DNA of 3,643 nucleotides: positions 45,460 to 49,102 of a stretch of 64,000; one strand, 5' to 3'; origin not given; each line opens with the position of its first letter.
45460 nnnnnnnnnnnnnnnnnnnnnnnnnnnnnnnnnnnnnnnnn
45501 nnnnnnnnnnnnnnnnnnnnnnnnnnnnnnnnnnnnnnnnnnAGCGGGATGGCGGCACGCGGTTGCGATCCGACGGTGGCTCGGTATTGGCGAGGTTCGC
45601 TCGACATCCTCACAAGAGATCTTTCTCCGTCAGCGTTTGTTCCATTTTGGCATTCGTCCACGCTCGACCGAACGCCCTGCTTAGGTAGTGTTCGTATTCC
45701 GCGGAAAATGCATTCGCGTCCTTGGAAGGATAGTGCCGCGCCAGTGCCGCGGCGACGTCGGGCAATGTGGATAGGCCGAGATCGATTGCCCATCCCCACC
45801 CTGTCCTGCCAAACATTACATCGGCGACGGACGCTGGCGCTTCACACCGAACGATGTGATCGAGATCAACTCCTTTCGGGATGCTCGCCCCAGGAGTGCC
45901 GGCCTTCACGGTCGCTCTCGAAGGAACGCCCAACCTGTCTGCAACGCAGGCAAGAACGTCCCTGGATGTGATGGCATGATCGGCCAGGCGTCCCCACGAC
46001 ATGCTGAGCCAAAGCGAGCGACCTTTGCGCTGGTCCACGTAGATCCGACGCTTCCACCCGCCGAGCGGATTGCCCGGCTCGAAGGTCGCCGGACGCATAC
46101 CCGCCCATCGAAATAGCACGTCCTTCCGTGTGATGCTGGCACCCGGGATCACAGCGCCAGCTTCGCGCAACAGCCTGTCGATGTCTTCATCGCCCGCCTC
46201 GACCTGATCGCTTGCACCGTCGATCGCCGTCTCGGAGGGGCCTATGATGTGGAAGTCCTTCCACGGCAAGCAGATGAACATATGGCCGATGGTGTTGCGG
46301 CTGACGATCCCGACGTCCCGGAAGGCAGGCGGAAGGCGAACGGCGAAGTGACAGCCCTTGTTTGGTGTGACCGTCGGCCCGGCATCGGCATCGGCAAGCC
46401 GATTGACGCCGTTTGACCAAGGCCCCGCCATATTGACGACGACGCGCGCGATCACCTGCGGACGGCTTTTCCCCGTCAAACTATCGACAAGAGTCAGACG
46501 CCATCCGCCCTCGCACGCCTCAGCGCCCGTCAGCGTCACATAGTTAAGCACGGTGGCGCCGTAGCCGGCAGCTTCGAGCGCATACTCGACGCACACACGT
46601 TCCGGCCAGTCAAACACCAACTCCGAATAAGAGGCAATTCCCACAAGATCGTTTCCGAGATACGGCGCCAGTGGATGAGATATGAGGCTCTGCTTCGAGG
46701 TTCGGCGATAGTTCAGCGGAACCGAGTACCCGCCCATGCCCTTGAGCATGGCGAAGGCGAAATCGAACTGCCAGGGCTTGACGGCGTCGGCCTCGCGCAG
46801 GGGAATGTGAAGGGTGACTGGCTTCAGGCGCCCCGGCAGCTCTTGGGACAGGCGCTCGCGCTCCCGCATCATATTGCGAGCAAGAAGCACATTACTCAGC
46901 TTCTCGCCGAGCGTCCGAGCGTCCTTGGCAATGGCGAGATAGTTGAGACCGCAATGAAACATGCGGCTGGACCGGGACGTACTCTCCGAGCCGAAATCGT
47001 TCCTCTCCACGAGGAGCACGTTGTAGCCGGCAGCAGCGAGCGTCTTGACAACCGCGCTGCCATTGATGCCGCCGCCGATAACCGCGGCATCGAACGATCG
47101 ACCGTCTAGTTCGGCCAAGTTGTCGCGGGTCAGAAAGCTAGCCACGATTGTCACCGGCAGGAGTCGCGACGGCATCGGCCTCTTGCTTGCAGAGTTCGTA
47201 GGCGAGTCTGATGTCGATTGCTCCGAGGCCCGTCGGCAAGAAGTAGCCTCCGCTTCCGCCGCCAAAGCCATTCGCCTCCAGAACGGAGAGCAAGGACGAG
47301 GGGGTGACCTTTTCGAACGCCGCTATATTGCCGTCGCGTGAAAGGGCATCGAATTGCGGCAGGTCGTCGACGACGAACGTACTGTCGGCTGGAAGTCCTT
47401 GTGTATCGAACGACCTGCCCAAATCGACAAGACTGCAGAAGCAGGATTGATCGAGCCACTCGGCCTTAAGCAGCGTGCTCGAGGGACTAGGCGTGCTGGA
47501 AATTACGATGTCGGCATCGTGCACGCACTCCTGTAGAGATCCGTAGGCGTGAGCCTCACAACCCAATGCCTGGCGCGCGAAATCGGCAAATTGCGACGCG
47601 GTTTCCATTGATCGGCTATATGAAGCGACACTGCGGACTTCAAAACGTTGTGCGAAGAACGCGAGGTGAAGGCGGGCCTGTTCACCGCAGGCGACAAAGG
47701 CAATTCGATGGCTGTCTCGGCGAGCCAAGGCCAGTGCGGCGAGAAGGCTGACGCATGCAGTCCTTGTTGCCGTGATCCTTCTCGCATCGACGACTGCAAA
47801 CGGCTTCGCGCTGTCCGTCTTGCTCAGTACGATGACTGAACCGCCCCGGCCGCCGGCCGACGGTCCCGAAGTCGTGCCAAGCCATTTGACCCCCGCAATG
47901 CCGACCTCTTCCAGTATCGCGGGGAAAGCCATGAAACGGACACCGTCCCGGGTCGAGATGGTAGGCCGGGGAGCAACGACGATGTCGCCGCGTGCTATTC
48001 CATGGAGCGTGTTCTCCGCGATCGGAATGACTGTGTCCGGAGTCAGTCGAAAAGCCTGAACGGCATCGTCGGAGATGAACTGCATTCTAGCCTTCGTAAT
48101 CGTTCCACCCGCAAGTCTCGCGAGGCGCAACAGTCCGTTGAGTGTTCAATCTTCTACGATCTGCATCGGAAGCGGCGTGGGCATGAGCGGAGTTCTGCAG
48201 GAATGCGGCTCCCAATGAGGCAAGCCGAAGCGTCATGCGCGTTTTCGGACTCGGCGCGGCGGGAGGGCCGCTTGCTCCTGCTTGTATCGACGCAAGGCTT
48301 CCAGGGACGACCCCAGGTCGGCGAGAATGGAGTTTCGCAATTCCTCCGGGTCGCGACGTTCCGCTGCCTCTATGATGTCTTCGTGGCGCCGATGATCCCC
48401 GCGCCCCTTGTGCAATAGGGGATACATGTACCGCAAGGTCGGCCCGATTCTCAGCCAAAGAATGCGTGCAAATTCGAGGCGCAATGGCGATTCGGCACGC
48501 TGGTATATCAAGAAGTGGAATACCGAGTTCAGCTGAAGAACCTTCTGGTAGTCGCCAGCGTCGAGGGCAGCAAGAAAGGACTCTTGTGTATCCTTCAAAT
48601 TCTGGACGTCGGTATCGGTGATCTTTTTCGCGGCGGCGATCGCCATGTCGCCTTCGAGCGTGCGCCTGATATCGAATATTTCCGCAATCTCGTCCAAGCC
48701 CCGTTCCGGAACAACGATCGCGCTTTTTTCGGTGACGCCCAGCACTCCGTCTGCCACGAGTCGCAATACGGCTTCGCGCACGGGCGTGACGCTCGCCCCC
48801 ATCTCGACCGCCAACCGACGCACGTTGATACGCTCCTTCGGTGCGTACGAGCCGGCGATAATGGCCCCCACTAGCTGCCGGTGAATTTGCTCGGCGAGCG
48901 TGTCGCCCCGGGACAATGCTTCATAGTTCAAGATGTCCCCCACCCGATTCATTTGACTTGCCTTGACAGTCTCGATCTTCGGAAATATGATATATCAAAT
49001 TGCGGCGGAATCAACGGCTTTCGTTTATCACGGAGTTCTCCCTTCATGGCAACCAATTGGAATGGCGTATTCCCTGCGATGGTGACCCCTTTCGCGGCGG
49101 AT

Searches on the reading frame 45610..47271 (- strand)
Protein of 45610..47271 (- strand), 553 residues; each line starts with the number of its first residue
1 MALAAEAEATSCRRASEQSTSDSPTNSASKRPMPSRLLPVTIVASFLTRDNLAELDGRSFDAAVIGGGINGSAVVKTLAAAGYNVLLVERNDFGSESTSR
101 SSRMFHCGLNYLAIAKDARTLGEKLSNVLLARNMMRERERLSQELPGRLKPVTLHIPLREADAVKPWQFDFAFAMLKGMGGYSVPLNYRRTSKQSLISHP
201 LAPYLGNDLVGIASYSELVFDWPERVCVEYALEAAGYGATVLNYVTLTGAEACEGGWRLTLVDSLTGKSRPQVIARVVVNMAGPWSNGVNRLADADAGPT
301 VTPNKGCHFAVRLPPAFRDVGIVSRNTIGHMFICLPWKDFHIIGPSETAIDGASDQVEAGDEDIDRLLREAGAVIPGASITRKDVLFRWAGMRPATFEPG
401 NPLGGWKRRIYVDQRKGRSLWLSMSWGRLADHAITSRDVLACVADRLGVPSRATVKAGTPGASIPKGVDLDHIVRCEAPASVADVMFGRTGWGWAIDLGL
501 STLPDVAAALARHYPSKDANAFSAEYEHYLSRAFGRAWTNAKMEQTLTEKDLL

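Call 74: search_protein_families(library=pfam, proteins=[window:45610-47271:-], max_evalue=0.00001)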
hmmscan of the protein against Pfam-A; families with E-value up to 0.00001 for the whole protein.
window:45610-47271:- (553 aa): 1 family
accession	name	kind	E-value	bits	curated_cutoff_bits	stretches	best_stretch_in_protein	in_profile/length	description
PF01266.30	DAO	-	1.1e-37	130.9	27.9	1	61-417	1-336/353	FAD dependent oxidoreductase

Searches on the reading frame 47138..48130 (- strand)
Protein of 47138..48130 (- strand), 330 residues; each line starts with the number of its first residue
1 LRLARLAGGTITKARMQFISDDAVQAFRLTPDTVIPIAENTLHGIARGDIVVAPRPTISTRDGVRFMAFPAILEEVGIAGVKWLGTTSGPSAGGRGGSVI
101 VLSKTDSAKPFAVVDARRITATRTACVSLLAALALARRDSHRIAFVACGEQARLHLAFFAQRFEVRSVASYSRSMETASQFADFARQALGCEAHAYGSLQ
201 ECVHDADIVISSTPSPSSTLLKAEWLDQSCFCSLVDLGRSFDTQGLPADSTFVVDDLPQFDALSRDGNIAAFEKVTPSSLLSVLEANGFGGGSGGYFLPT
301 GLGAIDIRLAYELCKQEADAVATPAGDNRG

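Call 74: search_protein_families(library=pfam, proteins=[window:47138-48130:-], max_evalue=0.00001)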
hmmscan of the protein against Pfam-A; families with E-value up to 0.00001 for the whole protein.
window:47138-48130:- (330 aa): 2 families
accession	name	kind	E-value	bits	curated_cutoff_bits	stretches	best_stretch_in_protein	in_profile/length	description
PF02423.21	OCD_Mu_crystall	-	3.7e-32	112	24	1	33-236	19-225/314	Ornithine cyclodeaminase/mu-crystallin family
PF01488.26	Shikimate_DH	-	2.5e-06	28.1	24.3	1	136-229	8-98/138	Shikimate / quinate 5-dehydrogenase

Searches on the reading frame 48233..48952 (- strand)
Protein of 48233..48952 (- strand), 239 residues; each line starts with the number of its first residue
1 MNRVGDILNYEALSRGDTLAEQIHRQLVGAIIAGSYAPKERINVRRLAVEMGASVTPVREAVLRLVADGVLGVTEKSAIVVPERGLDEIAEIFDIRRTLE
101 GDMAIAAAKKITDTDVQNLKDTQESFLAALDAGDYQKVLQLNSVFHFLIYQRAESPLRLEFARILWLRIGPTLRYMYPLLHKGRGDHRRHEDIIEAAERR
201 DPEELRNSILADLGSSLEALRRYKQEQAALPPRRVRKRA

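Call 74: search_protein_families(library=pfam, proteins=[window:48233-48952:-], max_evalue=0.00001)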
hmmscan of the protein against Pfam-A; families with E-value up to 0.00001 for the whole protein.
window:48233-48952:- (239 aa): 2 families
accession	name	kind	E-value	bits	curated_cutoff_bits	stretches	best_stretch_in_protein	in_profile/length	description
PF07729.17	FCD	-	2.9e-20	73.4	24.3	1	91-210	1-120/125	FCD domain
PF00392.27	GntR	-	2.4e-12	46.7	27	1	19-81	1-64/64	Bacterial regulatory proteins, gntR family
